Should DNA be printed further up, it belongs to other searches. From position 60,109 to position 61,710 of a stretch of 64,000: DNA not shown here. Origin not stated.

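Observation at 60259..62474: Minimal two-subunit [NiFe] hydrogenase with non-canonical large-subunit C-terminus and no adjacent electron-transfer subunits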

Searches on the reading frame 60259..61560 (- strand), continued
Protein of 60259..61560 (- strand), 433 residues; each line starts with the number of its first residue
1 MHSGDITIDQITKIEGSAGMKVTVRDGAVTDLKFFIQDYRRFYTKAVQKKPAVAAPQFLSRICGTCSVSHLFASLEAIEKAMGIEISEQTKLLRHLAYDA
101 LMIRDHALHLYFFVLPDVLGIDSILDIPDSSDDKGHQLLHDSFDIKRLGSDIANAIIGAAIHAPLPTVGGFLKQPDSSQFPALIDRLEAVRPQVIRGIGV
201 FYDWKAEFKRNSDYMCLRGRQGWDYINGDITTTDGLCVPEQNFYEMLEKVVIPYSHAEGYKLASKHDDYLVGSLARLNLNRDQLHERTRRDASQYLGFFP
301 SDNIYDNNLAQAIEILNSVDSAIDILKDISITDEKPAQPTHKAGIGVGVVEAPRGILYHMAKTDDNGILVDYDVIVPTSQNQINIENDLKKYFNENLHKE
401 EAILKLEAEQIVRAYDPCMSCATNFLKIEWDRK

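Call 8: search_solved_structures(query=window:60259-61560:-, max_evalue=0.00001, show_alignments=3)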
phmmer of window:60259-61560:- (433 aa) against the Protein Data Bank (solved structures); distinct sequences matched with E-value up to 0.00001: 69 (the best 60 are shown).
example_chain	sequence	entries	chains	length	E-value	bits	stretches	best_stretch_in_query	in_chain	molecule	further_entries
5yxy_A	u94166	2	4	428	4.1e-59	203.8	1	6-425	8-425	Cytosolic NiFe-hydrogenase, alpha subunit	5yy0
9nez_D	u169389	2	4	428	2.4e-53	184.8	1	6-427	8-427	Sulfhydrogenase 1 subunit alpha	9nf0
9e15_B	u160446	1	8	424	7.7e-53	183.2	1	6-423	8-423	Sulfhydrogenase 1 subunit alpha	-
9e1j_B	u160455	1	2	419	8.1e-53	183.1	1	6-423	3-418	Sulfhydrogenase 1 subunit alpha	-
5odc_F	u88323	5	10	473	1.2e-44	156.1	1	6-427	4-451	Methyl-viologen reducing hydrogenase subunit A | Methyl-viologen reducing hydrogenase, subunit A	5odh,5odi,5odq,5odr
9sfi_g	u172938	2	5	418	2e-36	129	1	4-388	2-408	Coenzyme F420-reducing hydrogenase, alpha subunit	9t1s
9sw2_F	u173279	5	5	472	1.1e-34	123.4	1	6-426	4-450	F420-non-reducing hydrogenase subunit A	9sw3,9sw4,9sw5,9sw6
7t2r_D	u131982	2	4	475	1.1e-31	113.4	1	7-425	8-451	NiFe hydrogenase large subunit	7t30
5xf9_D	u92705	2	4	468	1.4e-29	106.5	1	6-424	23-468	NAD-reducing hydrogenase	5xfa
3zfs_A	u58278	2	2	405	3e-28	102.2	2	6-156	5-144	F420-REDUCING HYDROGENASE, SUBUNIT ALPHA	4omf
4ci0_A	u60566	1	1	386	2.6e-27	99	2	6-162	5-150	F420-REDUCING HYDROGENASE, SUBUNIT ALPHA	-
9r51_A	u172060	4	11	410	2.2e-24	89.4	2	8-178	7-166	F420-reducing [NiFe]-hydrogenase from Methanothermococcus thermolithotrophicus subunit alp | F420-reducing [NiFe]-hydrogenase from Methanothermococcus thermolit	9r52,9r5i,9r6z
5jsu_B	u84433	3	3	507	7e-22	81.2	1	6-128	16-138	Periplasmic [NiFeSe] hydrogenase, large subunit, selenocysteine-containing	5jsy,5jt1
6qgt_A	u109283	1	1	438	1.7e-21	79.9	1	7-173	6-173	F420-reducing hydrogenase, subunit alpha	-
6qgr_A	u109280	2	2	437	1.7e-21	79.9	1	7-173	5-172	Coenzyme F420 hydrogenase subunit alpha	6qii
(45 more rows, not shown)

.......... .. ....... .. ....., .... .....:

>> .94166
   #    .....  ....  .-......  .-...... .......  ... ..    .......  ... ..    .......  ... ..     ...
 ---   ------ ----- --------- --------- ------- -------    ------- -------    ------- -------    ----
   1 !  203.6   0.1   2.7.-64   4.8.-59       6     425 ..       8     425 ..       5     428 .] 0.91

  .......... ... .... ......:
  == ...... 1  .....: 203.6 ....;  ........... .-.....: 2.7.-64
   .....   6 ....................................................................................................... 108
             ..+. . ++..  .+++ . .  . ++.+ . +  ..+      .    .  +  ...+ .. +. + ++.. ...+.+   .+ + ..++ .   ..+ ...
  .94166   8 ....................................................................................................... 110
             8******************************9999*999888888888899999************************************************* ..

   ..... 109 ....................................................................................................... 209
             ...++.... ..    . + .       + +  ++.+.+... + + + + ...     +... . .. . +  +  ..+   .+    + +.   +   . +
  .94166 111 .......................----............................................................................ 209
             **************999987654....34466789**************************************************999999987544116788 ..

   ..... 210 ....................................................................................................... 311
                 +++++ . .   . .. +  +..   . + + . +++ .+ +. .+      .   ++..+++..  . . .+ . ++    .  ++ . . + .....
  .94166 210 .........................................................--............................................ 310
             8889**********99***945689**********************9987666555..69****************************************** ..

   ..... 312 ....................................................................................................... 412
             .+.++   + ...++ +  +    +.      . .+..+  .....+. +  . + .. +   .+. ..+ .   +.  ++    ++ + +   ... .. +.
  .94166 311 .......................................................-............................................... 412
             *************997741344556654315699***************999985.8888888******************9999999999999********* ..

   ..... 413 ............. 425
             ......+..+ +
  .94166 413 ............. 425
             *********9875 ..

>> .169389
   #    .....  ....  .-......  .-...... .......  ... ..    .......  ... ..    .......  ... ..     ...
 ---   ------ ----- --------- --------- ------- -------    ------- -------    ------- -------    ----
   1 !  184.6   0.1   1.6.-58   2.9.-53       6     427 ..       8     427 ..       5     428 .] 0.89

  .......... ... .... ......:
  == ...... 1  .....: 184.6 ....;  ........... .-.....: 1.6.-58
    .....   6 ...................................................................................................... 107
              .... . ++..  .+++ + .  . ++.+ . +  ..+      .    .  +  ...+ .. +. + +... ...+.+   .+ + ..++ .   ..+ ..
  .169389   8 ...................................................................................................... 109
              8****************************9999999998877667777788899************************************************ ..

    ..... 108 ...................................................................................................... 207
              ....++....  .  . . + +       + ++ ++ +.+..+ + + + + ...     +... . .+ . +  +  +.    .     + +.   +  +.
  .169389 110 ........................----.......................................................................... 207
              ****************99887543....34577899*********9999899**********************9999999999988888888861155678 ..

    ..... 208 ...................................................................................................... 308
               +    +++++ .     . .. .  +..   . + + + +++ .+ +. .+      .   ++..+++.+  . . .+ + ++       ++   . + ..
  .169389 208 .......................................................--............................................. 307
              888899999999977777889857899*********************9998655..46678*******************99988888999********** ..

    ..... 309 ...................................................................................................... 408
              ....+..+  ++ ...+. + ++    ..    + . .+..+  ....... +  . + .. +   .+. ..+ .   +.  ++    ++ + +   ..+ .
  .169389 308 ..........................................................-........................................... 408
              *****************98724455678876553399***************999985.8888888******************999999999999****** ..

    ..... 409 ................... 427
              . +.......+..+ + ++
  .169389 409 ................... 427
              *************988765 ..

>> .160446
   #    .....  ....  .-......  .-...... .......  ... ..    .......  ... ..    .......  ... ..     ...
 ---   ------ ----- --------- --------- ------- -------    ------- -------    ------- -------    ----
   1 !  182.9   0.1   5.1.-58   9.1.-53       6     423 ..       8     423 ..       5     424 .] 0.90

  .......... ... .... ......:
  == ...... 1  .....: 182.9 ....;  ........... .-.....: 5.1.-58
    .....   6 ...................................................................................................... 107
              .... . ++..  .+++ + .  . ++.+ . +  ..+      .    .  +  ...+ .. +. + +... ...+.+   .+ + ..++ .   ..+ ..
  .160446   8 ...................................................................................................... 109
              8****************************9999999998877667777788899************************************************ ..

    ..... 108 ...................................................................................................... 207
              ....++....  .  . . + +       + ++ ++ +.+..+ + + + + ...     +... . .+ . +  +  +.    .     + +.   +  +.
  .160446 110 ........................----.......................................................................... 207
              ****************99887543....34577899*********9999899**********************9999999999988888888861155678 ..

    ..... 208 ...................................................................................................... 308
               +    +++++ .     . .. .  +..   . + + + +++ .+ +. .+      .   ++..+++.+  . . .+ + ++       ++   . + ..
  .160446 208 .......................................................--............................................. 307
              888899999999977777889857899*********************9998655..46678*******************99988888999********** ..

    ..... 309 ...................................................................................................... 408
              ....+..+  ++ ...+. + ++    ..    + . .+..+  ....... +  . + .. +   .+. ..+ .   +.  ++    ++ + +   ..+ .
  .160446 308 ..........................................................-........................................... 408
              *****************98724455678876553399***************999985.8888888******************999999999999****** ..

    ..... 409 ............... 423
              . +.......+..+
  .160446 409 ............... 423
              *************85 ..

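Call 10: find_encoding_contigs(protein=P0001, flank=10000, max_places=3)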
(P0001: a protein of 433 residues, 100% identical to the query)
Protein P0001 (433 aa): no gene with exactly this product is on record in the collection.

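Call 11: find_encoding_contigs(protein=P0094, flank=10000, max_places=2)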
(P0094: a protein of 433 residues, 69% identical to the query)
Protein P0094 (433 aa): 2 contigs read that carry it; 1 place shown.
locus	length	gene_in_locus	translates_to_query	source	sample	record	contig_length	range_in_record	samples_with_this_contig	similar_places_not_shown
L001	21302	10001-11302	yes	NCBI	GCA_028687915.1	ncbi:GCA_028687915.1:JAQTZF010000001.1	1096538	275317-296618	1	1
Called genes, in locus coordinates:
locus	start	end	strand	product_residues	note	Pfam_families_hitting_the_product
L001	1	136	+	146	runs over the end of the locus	PF00572:Ribosomal_L13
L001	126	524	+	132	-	PF00380:Ribosomal_S9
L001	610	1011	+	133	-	-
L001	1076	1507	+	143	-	PF00072:Response_reg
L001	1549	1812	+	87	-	-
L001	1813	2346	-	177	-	PF04229:GrpB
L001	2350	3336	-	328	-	PF01636:APH, PF01633:Choline_kinase (weak)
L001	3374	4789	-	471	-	PF02878:PGM_PMM_I, PF02879:PGM_PMM_II, PF02880:PGM_PMM_III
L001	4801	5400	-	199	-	PF01300:Sua5_yciO_yrdC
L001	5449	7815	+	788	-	PF01326:PPDK_N, PF00391:PEP-utilizers, PF02896:PEP-utilizers_C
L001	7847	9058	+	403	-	PF03952:Enolase_N, PF00113:Enolase_C, PF13378:MR_MLE_C (weak)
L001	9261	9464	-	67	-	PF01455:HupF_HypC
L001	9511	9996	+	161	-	PF01058:Oxidored_q6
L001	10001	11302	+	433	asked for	PF00374:NiFeSe_Hases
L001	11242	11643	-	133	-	-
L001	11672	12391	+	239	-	PF19927:DUF6390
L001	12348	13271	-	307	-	PF00892:EamA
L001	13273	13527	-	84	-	PF13459:Fer4_15, PF13370:Fer4_13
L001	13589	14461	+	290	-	PF00413:Peptidase_M10, PF13688:Reprolysin_5 (weak)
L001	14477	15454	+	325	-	PF02016:Peptidase_S66, PF17676:Peptidase_S66C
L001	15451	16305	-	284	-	PF02775:TPP_enzyme_C, PF12367:PFO_beta_C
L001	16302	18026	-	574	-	PF01558:POR, PF01855:POR_N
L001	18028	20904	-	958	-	PF02629:CoA_binding, PF13380:CoA_binding_2, PF13607:Succ_CoA_lig, PF19045:Ligase_CoA_2 (weak), PF13549:ATP-grasp_5, PF00970:FAD_binding_6, PF00175:NAD_binding_1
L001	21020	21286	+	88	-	-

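Call 19: find_encoding_contigs(protein=P0092, flank=10000, max_places=1)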
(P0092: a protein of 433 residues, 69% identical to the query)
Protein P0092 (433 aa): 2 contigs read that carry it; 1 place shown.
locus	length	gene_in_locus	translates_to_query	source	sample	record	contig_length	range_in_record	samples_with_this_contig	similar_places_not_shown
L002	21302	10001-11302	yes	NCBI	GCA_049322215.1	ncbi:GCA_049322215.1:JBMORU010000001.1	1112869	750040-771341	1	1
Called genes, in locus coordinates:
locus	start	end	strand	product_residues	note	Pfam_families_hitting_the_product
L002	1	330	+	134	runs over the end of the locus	-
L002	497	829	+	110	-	-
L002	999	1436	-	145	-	-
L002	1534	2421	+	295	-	-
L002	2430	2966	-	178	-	PF11181:YflT (weak)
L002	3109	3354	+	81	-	PF02583:Trns_repr_metal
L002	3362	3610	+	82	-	PF13192:Thioredoxin_3 (weak), PF00462:Glutaredoxin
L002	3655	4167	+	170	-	PF00383:dCMP_cyt_deam_1, PF14437:MafB19-deam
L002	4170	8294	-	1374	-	PF06452:CBM9_1, PF16990:CBM_35, PF03422:CBM_6, PF16990:CBM_35, PF18099:CBM_35_2 (weak)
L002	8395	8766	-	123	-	-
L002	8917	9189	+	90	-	-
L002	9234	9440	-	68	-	PF01455:HupF_HypC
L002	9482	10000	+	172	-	PF01058:Oxidored_q6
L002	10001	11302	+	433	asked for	PF00374:NiFeSe_Hases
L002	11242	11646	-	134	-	-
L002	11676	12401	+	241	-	PF19927:DUF6390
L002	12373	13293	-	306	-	PF00892:EamA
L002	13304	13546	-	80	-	PF13459:Fer4_15, PF13370:Fer4_13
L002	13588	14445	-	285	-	PF02775:TPP_enzyme_C, PF12367:PFO_beta_C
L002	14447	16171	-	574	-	PF01558:POR, PF01855:POR_N, PF17147:PFOR_II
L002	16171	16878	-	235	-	PF00970:FAD_binding_6, PF00175:NAD_binding_1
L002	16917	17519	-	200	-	PF06042:NTP_transf_6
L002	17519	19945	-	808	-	PF00133:tRNA-synt_1, PF09334:tRNA-synt_1g, PF13603:tRNA-synt_1_2, PF00133:tRNA-synt_1, PF08264:Anticodon_1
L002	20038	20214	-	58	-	PF00471:Ribosomal_L33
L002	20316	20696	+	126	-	-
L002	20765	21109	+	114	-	-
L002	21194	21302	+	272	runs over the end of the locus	PF12705:PDDEXK_1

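Call 21: find_related_loci(query=window:60259-61560:-, collection=genome_contigs, flank=10000)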
Query window:60259-61560:- (433 aa) in genome_contigs; peptide patterns used: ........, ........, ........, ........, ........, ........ (x = any residue, [..] = any of these).
276 stretches matched a pattern; 78 encode a relative of the query (tblastn E <= 1e-3); 78 distinct loci.
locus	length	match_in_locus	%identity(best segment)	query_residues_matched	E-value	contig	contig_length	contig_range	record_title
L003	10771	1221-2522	73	1-433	0e+0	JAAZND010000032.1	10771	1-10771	MAG: Candidatus Beckwithbacteria bacterium isolate AS27yjCOA_127 61054_AS27, whole genome shotgun sequence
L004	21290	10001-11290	72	1-430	0e+0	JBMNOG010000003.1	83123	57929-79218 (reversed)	MAG: Patescibacteria group bacterium isolate SBF912SR1HQ0020 scaffold_706_c1, whole genome shotgun sequence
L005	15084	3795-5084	72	1-430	0e+0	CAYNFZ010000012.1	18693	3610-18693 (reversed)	MAG TPA_asm: uncultured Pseudomonadales bacterium isolate SRP214966_co4_92 genome assembly, contig: NODE_2500_length_186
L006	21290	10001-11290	71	1-430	0e+0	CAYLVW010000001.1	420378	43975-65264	MAG TPA_asm: uncultured Candidatus Saccharibacteria bacterium isolate SRP286056_co1_134 genome assembly, contig: NODE_4_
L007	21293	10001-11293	71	1-430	0e+0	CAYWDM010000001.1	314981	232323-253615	MAG TPA_asm: uncultured Pseudomonadales bacterium isolate SRP272421_co4_48 genome assembly, contig: NODE_4_length_314981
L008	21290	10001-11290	68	1-430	0e+0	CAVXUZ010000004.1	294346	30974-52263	MAG: uncultured candidate division WWE3 bacterium isolate MFD04716.bin.1.185 genome assembly, contig: contig_23343, whol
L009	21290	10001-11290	69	1-430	0e+0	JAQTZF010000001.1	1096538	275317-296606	MAG: Candidatus Daviesbacteria bacterium isolate STC_54 NODE_2_length_1096538_cov_10.617223_Sandtown_C, whole genome sho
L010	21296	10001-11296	69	1-432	0e+0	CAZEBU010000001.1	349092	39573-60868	MAG TPA_asm: uncultured Candidatus Saccharibacteria bacterium isolate SRP128015_co2_294 genome assembly, contig: NODE_1_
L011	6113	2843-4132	68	1-430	0e+0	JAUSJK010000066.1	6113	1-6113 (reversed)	MAG: bacterium isolate E14_metabat.bin.3 E14_k141_1310510, whole genome shotgun sequence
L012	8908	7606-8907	69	1-432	0e+0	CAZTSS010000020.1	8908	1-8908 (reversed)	MAG TPA_asm: uncultured Candidatus Saccharibacteria bacterium isolate SRP239243_co2_16 genome assembly, contig: NODE_137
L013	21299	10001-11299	69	1-432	0e+0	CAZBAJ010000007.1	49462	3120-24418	MAG TPA_asm: uncultured Candidatus Saccharibacteria bacterium isolate SRP263991_co1_503 genome assembly, contig: NODE_66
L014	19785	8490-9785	67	1-432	0e+0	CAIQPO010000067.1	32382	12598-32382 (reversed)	Candidatus Collierbacteria bacterium isolate LaPlata_bin-3582 genome assembly, contig: bin-3582:67/97, whole genome shot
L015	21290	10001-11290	69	1-430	0e+0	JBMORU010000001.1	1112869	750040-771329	MAG: Patescibacteria group bacterium isolate Betzabe_MAG188 MAG188_1, whole genome shotgun sequence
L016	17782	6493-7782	68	1-430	0e+0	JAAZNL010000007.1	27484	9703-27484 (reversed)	MAG: candidate division WWE3 bacterium isolate AS27yjCOA_165 12119_AS27, whole genome shotgun sequence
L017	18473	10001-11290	68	1-430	0e+0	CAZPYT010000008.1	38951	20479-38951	MAG TPA_asm: uncultured Candidatus Saccharibacteria bacterium isolate SRP319275_co4_261 genome assembly, contig: NODE_57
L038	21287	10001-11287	65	5-433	0e+0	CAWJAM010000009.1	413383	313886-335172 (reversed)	MAG: uncultured Rubrobacteraceae bacterium isolate MFD04850.bin.2.111 genome assembly, contig: contig_35215, whole genom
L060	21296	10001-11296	47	1-430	5e-132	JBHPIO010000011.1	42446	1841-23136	Patescibacteria group bacterium isolate SAG AM-312-G21 AM-312-G21_NODE_11, whole genome shotgun sequence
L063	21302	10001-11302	46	1-432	2e-129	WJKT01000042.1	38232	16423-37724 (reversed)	MAG: Candidatus Peregrinibacteria bacterium isolate Bin_387 k141_1973400, whole genome shotgun sequence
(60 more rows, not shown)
